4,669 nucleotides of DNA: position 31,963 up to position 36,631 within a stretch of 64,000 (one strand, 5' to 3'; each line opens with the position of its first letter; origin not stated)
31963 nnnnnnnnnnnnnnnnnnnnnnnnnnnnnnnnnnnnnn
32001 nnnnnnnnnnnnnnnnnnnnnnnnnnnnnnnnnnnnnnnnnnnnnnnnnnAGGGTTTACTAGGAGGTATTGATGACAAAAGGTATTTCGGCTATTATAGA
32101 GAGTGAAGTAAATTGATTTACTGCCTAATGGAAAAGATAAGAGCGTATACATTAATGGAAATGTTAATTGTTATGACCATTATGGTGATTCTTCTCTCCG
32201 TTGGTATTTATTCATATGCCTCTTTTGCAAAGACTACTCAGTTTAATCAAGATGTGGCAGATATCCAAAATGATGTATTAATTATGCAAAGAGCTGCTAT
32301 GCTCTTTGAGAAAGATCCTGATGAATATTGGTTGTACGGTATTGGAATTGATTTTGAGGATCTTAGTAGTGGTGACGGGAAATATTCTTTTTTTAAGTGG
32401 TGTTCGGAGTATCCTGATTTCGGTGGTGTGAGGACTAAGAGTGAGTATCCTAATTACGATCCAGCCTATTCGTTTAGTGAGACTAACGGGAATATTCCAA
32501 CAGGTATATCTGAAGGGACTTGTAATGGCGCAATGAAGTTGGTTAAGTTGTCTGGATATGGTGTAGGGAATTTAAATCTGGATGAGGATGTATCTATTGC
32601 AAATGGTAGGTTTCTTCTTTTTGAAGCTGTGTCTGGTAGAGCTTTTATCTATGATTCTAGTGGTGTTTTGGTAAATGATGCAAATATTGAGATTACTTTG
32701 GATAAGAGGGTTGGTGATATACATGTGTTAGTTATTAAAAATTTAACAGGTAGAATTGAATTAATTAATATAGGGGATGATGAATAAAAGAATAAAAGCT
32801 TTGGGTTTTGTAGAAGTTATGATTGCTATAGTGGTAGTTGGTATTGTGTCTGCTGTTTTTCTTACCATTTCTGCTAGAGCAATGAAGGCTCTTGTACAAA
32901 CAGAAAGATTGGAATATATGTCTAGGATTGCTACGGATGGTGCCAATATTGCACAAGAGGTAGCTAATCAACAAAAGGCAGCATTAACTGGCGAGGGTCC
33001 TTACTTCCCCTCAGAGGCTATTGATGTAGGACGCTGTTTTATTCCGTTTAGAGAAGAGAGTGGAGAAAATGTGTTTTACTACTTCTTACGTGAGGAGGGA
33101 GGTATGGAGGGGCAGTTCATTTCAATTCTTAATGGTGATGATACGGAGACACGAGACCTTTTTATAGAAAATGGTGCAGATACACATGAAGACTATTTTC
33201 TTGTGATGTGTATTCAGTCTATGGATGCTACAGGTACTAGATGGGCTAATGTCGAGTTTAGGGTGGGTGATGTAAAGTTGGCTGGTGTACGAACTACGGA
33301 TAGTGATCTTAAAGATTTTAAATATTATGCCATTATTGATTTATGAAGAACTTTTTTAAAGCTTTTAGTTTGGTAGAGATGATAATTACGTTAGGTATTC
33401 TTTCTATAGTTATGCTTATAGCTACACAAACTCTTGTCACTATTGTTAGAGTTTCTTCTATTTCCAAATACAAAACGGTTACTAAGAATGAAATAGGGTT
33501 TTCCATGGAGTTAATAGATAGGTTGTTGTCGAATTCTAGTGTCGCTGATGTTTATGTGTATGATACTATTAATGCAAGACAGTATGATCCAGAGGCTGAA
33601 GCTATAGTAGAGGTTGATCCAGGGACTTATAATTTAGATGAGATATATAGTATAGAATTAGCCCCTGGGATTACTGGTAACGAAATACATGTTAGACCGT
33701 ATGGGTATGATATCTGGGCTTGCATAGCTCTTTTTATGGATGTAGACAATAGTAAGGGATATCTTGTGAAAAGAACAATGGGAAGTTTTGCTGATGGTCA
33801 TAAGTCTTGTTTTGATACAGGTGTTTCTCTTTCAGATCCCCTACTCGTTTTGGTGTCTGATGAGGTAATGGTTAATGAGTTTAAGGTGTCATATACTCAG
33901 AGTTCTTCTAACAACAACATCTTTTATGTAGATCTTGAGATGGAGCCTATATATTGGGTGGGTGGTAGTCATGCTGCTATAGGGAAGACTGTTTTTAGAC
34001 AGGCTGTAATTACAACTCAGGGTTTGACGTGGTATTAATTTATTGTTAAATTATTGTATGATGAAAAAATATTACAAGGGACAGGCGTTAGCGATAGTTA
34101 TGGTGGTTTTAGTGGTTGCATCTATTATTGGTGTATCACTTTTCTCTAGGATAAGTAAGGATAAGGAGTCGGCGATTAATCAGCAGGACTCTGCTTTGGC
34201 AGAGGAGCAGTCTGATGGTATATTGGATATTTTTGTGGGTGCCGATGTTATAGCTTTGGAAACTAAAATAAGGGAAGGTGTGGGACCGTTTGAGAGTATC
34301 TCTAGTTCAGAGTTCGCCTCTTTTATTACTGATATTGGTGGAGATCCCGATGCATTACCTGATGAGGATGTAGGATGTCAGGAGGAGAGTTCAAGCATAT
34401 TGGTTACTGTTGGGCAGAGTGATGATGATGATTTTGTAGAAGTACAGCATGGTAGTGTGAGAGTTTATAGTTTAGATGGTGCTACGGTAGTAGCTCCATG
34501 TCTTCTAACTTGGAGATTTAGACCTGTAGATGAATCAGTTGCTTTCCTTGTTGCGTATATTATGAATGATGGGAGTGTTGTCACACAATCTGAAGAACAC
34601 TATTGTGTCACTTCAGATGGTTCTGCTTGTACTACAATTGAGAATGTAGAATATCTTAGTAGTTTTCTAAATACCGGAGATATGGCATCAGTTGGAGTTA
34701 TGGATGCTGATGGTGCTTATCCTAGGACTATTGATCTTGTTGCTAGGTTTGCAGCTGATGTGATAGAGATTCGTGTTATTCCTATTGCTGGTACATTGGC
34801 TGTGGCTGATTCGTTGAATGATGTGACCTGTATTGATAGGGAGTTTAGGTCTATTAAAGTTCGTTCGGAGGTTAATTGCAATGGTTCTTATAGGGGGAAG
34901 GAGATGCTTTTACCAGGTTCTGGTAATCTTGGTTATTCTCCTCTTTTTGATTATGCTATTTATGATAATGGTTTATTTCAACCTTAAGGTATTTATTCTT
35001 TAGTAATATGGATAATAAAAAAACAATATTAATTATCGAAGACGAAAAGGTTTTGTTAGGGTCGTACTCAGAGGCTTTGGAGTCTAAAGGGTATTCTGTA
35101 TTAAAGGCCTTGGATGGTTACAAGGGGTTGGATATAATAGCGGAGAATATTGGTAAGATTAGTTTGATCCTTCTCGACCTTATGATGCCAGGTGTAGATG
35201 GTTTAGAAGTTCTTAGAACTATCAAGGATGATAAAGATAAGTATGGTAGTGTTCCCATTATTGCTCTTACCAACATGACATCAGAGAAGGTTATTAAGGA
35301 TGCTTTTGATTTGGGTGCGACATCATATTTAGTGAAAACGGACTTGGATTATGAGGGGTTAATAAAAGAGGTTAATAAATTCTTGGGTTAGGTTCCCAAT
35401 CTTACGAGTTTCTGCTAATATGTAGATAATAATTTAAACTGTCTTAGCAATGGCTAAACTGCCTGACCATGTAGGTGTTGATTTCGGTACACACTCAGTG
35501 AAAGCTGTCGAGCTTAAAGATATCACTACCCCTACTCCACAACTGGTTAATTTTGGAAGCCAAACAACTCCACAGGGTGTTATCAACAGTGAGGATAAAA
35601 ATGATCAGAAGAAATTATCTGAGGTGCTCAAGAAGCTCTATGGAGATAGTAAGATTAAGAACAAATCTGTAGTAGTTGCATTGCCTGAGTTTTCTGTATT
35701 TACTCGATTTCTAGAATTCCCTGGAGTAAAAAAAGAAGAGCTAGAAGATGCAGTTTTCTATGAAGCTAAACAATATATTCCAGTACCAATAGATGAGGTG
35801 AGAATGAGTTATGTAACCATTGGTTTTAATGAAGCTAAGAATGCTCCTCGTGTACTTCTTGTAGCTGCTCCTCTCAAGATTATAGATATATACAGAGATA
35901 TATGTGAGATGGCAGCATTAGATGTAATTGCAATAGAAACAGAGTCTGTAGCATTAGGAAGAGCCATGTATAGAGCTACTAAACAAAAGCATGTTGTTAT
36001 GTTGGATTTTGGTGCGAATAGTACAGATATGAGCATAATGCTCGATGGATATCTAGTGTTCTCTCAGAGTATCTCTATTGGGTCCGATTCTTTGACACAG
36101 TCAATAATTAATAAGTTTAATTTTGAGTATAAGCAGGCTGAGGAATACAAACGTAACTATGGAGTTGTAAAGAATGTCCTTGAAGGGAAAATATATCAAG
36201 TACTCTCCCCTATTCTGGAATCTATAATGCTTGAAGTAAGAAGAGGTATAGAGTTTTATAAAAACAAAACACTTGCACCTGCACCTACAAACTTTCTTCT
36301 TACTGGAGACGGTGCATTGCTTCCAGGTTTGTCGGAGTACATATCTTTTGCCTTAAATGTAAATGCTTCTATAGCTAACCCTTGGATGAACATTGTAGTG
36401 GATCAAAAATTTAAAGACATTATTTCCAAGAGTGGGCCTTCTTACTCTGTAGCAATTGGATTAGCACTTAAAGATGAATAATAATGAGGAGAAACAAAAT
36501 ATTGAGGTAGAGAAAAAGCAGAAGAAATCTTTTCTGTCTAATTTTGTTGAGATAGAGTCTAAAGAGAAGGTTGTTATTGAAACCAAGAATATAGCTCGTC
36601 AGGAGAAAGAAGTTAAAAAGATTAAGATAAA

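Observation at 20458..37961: Complete type IV pilus gene cluster with unusual inserts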

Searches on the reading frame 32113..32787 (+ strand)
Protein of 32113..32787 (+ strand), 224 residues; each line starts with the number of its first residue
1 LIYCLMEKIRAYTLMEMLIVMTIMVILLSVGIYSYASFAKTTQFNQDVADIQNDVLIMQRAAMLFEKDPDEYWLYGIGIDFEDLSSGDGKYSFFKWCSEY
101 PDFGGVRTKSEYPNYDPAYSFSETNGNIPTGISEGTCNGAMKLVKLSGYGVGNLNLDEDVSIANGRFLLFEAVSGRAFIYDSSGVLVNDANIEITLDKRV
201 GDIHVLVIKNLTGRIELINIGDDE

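Call 3: search_protein_families(library=pfam, proteins=[window:32113-32787:+], max_evalue=0.01)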
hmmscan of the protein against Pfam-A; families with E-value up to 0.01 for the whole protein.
window:32113-32787:+ (224 aa): 1 family
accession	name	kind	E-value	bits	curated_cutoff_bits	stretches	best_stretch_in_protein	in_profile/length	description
PF07963.17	N_methyl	-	0.00032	20.6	21.2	1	8-30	3-25/27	Prokaryotic N-terminal methylation motif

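Call 8: search_protein_families(library=ncbifam, proteins=[window:32113-32787:+], max_evalue=0.01)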
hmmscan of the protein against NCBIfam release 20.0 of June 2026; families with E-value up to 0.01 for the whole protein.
window:32113-32787:+ (224 aa): 8 families
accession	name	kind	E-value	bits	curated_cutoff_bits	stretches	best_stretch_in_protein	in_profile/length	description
NF007800.0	PRK10506.1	equivalog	3.1e-08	33.6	158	1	6-65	5-64/163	prepilin peptidase-dependent protein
NF040982.1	ComGD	equivalog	5.8e-07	30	70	1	10-65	2-57/139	competence type IV pilus minor pilin ComGD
TIGR01708.2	typeII_sec_gspH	equivalog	2.5e-05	24.4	80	1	12-63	4-55/169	type II secretion system minor pseudopilin GspH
NF007862.0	PRK10574.1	equivalog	0.0003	20.9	138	1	6-41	1-36/145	prepilin peptidase-dependent pilin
TIGR02532.1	IV_pilin_GFxxxE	domain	0.00041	20.1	16.3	1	11-31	3-23/24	prepilin-type N-terminal cleavage/methylation domain-containing protein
TIGR02596.1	TIGR02596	subfamily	0.00077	19.6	70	1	12-57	1-46/196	Verru_Chthon cassette protein D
NF040999.1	pilin_ComGC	equivalog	0.0018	18.4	75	1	10-30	2-22/84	competence type IV pilus major pilin ComGC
NF041013.1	T4P_ComGE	equivalog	0.0018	18.3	49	1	8-37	2-31/83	competence type IV pilus minor pilin ComGE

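Call 100: search_solved_structures(query=A12, max_evalue=10)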
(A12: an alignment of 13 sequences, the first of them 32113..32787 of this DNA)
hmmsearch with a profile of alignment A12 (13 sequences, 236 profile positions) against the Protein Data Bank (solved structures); distinct sequences matched with E-value up to 10: 21.
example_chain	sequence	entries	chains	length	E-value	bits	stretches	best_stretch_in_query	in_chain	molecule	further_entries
9laa_A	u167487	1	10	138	1.3e-05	28.1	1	3-47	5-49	Type IV pilin protein PilA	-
9egp_A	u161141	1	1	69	3.2e-05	26.8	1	6-40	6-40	Geopilin domain 1 protein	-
7tgg_A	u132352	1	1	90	9.3e-05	25.2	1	6-38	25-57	Geopilin domain 1 protein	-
6gv9_A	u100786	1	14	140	0.00037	23.3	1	11-42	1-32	Prepilin peptidase-dependent protein D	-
8p3b_A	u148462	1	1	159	0.00063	22.5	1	11-48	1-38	Fimbrial protein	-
8tj2_C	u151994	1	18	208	0.00068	22.4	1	11-67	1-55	Type IV major pilin protein PilA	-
5kua_A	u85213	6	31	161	0.00071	22.4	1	11-48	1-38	pilin | Neisseria meningitidis PilE variant SB-GATDH | Neisseria meningitidis PilE, SB-DATDH variant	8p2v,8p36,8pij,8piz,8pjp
1ay2_A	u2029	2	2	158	0.00074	22.3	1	11-48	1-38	TYPE 4 PILIN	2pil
2hi2_A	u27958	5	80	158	0.00075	22.3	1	11-48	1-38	Fimbrial protein | PilA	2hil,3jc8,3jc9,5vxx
2m7g_A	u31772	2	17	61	0.0009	22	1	11-43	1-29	Geopilin domain 1 protein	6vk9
8pfb_G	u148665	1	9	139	0.0031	20.2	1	11-42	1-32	Type IV pilin PilE1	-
8tum_e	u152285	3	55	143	0.0076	19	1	11-36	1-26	Type IV major pilin protein PilA | Pilin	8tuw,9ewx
1oqw_A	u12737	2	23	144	0.0088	18.8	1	11-36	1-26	Fimbrial protein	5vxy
3sok_A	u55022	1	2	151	0.0098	18.6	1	11-36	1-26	Fimbrial protein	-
8tob_GA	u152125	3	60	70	0.01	18.5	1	12-42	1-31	Fimbrial protein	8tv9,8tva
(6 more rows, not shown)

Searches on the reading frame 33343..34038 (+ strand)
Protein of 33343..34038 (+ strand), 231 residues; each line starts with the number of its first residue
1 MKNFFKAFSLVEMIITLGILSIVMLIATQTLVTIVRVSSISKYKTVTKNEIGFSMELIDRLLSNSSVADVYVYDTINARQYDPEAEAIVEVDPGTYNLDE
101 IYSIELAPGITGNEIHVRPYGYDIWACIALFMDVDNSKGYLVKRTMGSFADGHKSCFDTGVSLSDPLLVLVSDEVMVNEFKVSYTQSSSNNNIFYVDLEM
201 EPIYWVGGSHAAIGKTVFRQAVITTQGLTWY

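Call 4: search_protein_families(library=pfam, proteins=[window:33343-34038:+], max_evalue=0.01)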
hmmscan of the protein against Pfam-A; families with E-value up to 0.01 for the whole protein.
window:33343-34038:+ (231 aa): 1 family
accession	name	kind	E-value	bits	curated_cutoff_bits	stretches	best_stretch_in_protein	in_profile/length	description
PF07963.17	N_methyl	-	5.5e-06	26.2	21.2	1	6-27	5-26/27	Prokaryotic N-terminal methylation motif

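Call 9: search_protein_families(library=ncbifam, proteins=[window:33343-34038:+], max_evalue=0.01)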
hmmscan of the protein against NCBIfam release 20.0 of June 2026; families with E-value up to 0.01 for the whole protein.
window:33343-34038:+ (231 aa): 5 families
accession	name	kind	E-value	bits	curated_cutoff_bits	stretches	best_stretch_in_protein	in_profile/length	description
TIGR02599.1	TIGR02599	subfamily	2.8e-06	26.8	256.5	1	7-83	1-77/361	Verru_Chthon cassette protein C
NF007848.0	PRK10557.1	equivalog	5.5e-05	22.6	120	1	6-59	11-64/192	prepilin peptidase-dependent protein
TIGR02532.1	IV_pilin_GFxxxE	domain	0.00016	21.4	16.3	1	7-28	3-24/24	prepilin-type N-terminal cleavage/methylation domain-containing protein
NF040999.1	pilin_ComGC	equivalog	0.0023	18.1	75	1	6-28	2-24/84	competence type IV pilus major pilin ComGC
NF041013.1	T4P_ComGE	equivalog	0.0074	16.4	49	0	6-34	4-32/83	competence type IV pilus minor pilin ComGE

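Call 98: search_solved_structures(query=A10, max_evalue=10)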
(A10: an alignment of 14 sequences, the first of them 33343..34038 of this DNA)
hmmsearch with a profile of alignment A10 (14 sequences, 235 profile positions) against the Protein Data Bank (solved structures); distinct sequences matched with E-value up to 10: 5.
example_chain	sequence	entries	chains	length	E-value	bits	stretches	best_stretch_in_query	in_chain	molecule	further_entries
9egp_A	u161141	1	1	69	0.05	16.3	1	5-31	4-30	Geopilin domain 1 protein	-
7tgg_A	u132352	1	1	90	0.064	15.9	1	5-31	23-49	Geopilin domain 1 protein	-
9lab_B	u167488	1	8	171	0.77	12.4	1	8-32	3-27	MSHA major pilin subunit MshA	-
5g23_A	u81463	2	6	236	0.87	12.2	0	10-33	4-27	TYPE-IV LIKE PILIN TTHA1219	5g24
9laa_A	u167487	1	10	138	1.1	11.9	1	4-29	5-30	Type IV pilin protein PilA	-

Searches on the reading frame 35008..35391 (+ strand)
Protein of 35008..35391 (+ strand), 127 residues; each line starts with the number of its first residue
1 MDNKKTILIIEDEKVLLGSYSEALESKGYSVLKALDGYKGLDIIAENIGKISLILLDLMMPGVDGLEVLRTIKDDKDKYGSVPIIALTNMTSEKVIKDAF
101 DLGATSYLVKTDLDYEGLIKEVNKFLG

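Call 4: search_protein_families(library=pfam, proteins=[window:35008-35391:+], max_evalue=0.01)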
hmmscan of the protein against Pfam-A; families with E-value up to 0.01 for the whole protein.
window:35008-35391:+ (127 aa): 1 family
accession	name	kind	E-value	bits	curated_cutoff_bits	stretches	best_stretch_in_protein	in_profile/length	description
PF00072.30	Response_reg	-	2.5e-21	76.4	30.2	1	7-111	1-100/111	Response regulator receiver domain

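Call 9: search_protein_families(library=ncbifam, proteins=[window:35008-35391:+], max_evalue=0.01)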
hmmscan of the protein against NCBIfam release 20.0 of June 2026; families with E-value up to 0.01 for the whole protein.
window:35008-35391:+ (127 aa): 95 families (the best 25 are shown)
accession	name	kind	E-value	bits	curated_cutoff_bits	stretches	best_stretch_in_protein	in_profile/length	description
NF045505.1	RR_RssB_Pseudo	equivalog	4.3e-17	62.2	700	1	3-114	4-110/394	two-component system response regulator RssB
TIGR02154.1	PhoB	equivalog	1.7e-16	60.2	296.2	1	4-110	2-105/226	phosphate regulon transcriptional regulator PhoB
NF033120.0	vanR_FM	exception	1.2e-15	57.9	460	1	5-115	4-108/231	vancomycin resistance response regulator transcription factor, VanR-F/VanR-M family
NF040534.1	resp_reg_YycF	equivalog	3.7e-15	55.8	340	1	5-111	1-101/231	response regulator YycF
NF052313.1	T9SS_RR_PorX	equivalog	5.8e-15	55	300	1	6-110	2-101/513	T9SS response regulator signal transducer PorX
NF041733.1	resp_reg_CseB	equivalog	7.9e-15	54.8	350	1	6-111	2-101/228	two-component system response regulator CseB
NF053854.1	RespRegPhoBBctds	equivalog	1.8e-14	53.6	270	1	7-110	1-100/225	two-component system response regulator PhoB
NF051850.1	RespRegRprY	equivalog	2.8e-14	53.1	370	1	1-118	1-112/234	response regulator transcription factor RprY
NF007135.0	PRK09581.1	equivalog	3.5e-14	52.5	474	1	6-111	4-106/457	PleD family two-component system response regulator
NF007969.0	PRK10693.1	equivalog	1.7e-13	50.3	329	1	4-123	7-121/337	two-component system response regulator RssB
TIGR01387.1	cztR_silR_copR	subfamily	2e-13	50.5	279.2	1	7-124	1-112/218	heavy metal response regulator transcription factor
NF041734.1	resp_reg_RppA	equivalog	2.2e-13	50.1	250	1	7-111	3-104/229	two-component system response regulator RppA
NF008199.0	PRK10955.1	equivalog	3e-13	50.2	341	1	6-116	3-106/232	envelope stress response regulator transcription factor CpxR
NF045944.1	ResRegRpaBCyano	equivalog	4.1e-13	49.2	330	1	8-110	1-97/229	response regulator transcription factor RpaB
NF008567.0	PRK11517.1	equivalog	4.5e-13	49.1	353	1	7-111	3-101/223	response regulator transcription factor HprR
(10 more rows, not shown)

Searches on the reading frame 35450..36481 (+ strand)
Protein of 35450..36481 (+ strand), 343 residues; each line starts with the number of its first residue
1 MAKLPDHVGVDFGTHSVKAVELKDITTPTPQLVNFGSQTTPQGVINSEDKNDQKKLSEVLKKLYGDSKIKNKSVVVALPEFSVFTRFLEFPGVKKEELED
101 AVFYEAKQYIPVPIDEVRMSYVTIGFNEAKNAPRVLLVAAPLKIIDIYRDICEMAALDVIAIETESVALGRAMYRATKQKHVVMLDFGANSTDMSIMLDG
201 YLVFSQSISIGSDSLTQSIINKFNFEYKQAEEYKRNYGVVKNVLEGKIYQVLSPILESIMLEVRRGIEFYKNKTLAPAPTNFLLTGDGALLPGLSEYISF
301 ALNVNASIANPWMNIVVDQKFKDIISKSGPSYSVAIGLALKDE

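Call 4: search_protein_families(library=pfam, proteins=[window:35450-36481:+], max_evalue=0.01)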
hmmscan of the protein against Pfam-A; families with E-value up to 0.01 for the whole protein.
window:35450-36481:+ (343 aa): 4 families
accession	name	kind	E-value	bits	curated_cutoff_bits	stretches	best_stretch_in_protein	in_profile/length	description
PF11104.14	PilM_2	-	3.9e-55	187.6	27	1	9-341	1-338/340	Type IV pilus assembly protein PilM;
PF14450.12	FtsA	-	1.3e-14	55.1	31.8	1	183-337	1-127/127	Cell division protein FtsA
PF06723.19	MreB_Mbl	-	8.8e-11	41.7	27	1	137-227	97-192/327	MreB/Mbl protein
PF02541.22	Ppx-GppA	-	0.0012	18.8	27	1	157-235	88-167/285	Ppx/GppA phosphatase family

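Call 9: search_protein_families(library=ncbifam, proteins=[window:35450-36481:+], max_evalue=0.01)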
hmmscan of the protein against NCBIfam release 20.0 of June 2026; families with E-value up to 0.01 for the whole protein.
window:35450-36481:+ (343 aa): 10 families
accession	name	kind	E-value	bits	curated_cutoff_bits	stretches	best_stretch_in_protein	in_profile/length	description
TIGR01175.1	pilM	subfamily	1e-56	192.5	133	1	8-341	6-346/348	type IV pilus assembly protein PilM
NF045709.1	Amuc_1101_fam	equivalog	1.8e-36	126.2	650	1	51-341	49-348/608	Amuc_1101 family PilM-like pilus complex protein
TIGR01174.1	ftsA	equivalog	3.7e-15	55.9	175.85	1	145-338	160-368/371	cell division protein FtsA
NF011660.0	PRK15080.1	equivalog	1.2e-08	34.5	182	1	147-275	112-231/277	ethanolamine utilization protein EutJ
NF010539.0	PRK13927.1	subfamily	3.5e-08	32.7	293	1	138-227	104-198/339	rod shape-determining protein MreB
TIGR00904.1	mreB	subfamily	5.6e-08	32.2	365.75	1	155-227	125-197/334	MreB/Mrl family cell shape determining protein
TIGR02529.1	EutJ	subfamily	6.5e-08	32.3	152.1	1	150-274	82-197/239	ethanolamine utilization protein EutJ family protein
NF010540.1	PRK13929.1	exception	5.8e-06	25.6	515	0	158-224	128-194/334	rod-share determining protein MreBH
NF007009.0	PRK09472.1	equivalog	0.0073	15.4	409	0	178-244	202-268/420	cell division protein FtsA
TIGR03706.1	exo_poly_only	exception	0.0082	15.5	307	0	157-232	102-177/300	exopolyphosphatase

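Call 88: find_related_loci(query=A9, collection=metagenome_contigs, flank=10000)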
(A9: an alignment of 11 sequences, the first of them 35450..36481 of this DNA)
Query A9 (343 aa) in metagenome_contigs; peptide patterns used: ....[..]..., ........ (x = any residue, [..] = any of these).
376 stretches matched a pattern; 107 encode a relative of the query (tblastn E <= 1e-3); the best 80 are kept; 80 distinct loci.
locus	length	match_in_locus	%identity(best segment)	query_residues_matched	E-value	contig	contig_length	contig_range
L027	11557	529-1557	91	1-343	0e+0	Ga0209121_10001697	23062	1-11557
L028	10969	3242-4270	88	1-343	0e+0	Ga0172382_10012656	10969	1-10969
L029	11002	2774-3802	88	1-343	0e+0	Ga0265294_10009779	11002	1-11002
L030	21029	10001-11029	87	1-343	0e+0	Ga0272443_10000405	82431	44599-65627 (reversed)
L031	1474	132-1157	85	1-343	0e+0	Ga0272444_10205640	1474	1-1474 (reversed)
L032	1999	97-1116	86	1-340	0e+0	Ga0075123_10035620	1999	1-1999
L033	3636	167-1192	83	1-343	0e+0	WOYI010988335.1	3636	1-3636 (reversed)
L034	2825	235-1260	83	1-343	0e+0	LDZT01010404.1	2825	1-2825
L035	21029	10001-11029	78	1-343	0e+0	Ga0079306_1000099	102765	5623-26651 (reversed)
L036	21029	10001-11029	78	1-343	0e+0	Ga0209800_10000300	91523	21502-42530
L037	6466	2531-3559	78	1-343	0e+0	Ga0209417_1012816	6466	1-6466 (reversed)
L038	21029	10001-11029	78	1-343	0e+0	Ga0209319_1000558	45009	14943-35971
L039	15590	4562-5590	78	1-343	0e+0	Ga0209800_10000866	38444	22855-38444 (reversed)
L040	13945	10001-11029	78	1-343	0e+0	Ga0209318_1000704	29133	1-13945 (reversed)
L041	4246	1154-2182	77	1-343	0e+0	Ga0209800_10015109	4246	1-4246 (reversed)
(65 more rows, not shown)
